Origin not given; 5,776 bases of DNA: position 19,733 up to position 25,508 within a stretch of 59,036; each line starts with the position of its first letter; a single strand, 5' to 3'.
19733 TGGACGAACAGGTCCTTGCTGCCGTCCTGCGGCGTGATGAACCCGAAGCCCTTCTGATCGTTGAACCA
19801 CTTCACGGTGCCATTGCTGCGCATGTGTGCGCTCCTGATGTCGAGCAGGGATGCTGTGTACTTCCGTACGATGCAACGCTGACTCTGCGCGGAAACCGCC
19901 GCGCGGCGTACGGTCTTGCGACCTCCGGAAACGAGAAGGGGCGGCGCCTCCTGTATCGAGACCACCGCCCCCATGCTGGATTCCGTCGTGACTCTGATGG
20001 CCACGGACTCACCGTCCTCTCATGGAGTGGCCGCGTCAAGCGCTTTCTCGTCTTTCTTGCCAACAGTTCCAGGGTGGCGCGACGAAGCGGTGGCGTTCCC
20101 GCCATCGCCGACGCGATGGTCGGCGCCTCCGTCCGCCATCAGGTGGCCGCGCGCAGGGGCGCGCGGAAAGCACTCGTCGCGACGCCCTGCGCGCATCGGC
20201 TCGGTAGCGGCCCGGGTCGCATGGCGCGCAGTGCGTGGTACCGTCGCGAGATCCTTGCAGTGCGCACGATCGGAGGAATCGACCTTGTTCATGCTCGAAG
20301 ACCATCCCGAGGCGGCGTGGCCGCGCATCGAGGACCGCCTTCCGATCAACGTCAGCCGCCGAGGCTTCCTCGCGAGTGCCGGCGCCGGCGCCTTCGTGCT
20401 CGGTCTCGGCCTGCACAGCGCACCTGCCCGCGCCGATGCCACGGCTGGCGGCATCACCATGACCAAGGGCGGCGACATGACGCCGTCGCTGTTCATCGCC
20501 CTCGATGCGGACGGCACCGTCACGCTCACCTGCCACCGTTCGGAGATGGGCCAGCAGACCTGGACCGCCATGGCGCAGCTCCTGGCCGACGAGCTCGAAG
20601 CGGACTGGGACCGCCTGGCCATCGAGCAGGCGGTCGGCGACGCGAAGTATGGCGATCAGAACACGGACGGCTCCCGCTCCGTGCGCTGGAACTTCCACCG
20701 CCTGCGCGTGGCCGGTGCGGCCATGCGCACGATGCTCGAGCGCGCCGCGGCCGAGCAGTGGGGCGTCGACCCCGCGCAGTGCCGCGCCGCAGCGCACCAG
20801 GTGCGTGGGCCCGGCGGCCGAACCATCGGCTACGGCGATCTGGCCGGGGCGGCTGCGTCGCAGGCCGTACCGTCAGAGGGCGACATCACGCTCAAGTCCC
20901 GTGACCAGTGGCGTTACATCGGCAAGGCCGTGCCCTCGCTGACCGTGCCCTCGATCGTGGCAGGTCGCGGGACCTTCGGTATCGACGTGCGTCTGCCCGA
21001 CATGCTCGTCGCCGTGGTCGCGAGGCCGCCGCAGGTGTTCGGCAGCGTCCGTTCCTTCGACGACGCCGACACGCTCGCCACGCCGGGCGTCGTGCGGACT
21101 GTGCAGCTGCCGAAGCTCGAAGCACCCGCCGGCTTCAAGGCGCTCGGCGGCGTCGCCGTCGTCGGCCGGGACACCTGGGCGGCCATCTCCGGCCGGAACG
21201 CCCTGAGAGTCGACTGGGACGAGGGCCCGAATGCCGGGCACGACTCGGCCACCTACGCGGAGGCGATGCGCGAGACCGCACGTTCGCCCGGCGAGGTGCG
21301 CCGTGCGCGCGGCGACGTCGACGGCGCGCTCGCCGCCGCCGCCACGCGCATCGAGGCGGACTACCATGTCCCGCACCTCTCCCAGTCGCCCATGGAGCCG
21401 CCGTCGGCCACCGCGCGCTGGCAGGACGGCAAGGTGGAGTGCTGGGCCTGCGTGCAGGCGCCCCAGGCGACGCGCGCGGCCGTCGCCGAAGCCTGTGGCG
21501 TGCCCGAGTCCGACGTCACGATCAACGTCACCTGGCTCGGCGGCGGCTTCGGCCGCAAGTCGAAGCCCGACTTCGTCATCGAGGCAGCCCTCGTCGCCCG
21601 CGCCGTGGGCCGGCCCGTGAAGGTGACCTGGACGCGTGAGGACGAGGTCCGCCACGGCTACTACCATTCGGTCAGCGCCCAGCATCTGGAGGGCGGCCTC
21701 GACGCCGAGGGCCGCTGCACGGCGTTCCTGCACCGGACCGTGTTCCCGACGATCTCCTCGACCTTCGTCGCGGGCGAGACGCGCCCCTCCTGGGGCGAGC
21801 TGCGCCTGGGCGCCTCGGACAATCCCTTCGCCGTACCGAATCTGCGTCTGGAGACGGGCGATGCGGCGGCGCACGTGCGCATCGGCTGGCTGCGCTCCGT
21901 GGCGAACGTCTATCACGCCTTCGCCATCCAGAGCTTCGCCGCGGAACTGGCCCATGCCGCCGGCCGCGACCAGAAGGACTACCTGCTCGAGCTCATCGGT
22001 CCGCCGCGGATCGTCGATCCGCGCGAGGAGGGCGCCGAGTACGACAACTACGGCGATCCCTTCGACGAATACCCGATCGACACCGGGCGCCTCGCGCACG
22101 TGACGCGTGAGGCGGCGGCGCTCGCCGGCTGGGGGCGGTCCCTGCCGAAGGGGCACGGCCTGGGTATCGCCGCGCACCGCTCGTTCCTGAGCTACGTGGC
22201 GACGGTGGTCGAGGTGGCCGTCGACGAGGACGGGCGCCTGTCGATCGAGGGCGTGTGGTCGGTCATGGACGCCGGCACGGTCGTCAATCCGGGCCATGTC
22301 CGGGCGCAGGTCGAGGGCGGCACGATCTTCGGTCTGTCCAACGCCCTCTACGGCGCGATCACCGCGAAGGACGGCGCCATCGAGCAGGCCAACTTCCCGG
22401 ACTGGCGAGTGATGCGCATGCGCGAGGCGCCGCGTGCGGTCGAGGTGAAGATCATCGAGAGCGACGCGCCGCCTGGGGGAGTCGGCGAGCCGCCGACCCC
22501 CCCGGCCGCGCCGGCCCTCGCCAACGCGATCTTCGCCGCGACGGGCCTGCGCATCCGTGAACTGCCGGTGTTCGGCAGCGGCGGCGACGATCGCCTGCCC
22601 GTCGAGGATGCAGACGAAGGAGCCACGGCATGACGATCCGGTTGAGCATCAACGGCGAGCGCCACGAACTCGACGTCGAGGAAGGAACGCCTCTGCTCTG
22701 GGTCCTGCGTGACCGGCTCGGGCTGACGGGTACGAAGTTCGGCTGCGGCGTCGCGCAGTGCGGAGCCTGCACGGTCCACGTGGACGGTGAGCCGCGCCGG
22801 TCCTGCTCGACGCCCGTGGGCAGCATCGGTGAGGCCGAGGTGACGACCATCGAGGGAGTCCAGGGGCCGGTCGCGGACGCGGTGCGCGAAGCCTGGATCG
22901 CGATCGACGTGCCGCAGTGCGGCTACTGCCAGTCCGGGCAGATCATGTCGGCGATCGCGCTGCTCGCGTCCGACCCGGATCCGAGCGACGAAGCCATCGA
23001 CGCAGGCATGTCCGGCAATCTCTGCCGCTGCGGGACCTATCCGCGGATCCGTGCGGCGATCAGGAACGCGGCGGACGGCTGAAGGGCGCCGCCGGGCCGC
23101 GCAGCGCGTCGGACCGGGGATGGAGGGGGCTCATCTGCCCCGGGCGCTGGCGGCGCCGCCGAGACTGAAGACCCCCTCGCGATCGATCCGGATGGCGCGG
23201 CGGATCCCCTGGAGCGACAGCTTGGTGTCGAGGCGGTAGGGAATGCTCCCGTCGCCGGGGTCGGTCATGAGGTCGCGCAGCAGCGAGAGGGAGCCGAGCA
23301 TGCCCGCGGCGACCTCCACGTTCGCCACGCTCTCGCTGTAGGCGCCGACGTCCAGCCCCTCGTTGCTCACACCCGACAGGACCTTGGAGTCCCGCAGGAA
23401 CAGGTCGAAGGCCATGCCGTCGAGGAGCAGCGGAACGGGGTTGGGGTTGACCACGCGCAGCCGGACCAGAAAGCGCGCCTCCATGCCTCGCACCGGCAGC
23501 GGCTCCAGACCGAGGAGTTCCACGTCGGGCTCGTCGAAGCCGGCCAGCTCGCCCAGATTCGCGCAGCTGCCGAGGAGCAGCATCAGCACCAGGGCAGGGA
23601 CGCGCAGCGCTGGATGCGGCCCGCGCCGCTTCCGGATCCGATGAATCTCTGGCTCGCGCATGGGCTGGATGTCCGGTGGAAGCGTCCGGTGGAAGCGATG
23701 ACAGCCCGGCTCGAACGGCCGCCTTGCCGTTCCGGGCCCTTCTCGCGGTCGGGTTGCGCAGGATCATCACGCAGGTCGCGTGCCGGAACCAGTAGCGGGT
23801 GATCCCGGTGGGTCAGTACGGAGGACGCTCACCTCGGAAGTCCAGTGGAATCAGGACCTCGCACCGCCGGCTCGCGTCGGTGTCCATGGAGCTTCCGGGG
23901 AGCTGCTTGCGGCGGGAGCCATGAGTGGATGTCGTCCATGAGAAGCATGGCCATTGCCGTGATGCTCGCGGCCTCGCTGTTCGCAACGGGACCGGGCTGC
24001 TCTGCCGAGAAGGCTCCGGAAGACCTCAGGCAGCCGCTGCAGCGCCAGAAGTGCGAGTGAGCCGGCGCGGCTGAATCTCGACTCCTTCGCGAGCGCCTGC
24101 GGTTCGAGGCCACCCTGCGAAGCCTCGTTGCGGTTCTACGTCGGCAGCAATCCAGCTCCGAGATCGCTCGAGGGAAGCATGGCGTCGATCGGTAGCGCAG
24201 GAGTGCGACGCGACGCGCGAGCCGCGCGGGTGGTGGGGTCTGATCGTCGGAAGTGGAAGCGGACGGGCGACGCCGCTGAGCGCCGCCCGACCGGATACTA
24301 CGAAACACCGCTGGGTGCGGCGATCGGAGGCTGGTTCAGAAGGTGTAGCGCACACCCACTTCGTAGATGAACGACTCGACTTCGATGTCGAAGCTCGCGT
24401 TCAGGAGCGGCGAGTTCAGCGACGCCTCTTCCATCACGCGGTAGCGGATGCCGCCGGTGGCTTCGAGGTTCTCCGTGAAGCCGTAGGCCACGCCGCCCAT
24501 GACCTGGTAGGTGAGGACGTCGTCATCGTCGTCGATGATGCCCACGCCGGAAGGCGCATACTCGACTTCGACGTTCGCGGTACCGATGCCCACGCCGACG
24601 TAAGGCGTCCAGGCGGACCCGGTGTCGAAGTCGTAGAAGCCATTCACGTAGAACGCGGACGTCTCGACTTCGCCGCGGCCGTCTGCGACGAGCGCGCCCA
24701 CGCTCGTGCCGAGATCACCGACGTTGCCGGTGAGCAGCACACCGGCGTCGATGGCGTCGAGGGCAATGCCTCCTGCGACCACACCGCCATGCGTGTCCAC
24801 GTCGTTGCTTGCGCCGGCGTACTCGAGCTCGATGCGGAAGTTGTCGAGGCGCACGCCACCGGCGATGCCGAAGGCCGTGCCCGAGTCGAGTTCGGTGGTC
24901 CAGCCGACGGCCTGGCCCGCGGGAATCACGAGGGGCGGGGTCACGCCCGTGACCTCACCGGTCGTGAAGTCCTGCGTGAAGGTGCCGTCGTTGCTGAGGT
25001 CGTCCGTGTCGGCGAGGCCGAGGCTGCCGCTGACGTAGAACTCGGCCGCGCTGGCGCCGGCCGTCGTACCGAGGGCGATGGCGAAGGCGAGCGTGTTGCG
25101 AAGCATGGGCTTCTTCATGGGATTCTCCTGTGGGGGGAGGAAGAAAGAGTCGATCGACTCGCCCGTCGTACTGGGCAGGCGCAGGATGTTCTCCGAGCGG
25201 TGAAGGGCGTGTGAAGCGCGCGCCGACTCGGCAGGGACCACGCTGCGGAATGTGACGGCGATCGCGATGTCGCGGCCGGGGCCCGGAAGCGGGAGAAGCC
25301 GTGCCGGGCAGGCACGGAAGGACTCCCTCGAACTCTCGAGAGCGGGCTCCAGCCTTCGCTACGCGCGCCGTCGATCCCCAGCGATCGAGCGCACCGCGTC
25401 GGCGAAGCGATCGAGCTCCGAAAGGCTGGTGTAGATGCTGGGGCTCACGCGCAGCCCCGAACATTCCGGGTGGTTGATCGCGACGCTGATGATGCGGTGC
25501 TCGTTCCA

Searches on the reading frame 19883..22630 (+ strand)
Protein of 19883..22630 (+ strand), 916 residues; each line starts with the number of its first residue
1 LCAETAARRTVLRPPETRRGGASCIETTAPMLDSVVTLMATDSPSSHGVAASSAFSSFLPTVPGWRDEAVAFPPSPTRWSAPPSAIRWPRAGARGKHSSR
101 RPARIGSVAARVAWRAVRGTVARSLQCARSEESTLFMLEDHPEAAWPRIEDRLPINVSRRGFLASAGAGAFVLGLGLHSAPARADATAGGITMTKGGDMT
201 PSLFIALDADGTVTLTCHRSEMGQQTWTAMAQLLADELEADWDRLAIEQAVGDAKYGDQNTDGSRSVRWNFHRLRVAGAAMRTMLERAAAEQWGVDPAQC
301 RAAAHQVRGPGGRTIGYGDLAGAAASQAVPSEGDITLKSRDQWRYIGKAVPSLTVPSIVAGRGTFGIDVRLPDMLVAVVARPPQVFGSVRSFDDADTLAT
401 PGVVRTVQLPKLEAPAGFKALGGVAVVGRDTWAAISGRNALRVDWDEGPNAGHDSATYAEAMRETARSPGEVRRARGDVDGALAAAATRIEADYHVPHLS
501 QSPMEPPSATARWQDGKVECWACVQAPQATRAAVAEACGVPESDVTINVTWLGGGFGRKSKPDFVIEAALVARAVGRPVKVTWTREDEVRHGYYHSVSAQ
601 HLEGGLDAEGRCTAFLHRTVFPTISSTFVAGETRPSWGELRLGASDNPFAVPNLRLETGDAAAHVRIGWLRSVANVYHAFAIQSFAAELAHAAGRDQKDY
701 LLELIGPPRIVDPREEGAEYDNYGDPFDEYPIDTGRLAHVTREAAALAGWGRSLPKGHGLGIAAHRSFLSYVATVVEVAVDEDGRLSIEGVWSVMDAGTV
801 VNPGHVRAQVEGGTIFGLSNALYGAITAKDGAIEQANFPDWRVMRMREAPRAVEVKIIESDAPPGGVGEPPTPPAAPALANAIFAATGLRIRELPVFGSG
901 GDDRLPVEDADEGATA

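Call 25: search_protein_families(library=pfam, proteins=[window:19883-22630:+], max_evalue=0.00001)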
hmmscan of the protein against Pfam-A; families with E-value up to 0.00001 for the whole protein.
window:19883-22630:+ (916 aa): 2 families
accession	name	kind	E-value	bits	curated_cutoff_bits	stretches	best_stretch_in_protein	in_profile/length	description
PF02738.23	MoCoBD_1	-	4e-34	118.2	27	1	475-697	14-236/244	Molybdopterin cofactor-binding domain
PF20256.3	MoCoBD_2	-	4.9e-31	108.7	27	2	201-332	48-178/283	Molybdopterin cofactor-binding domain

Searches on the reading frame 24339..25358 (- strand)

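Call 25: search_protein_families(library=pfam, proteins=[window:24339-25358:-], max_evalue=0.00001)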
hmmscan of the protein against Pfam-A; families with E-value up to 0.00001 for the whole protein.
window:24339-25358:- (340 aa): 3 families
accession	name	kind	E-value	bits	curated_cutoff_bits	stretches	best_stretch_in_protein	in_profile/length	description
PF13505.12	OMP_b-brl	-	3.5e-11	44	28.7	1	90-324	5-161/175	Outer membrane protein beta-barrel domain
PF02462.21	Opacity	-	3.8e-10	40.4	21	1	231-310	27-106/126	Opacity family porin protein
PF01617.23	Surface_Ag_2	-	6.6e-08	32.8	22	1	161-309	69-204/247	Surface antigen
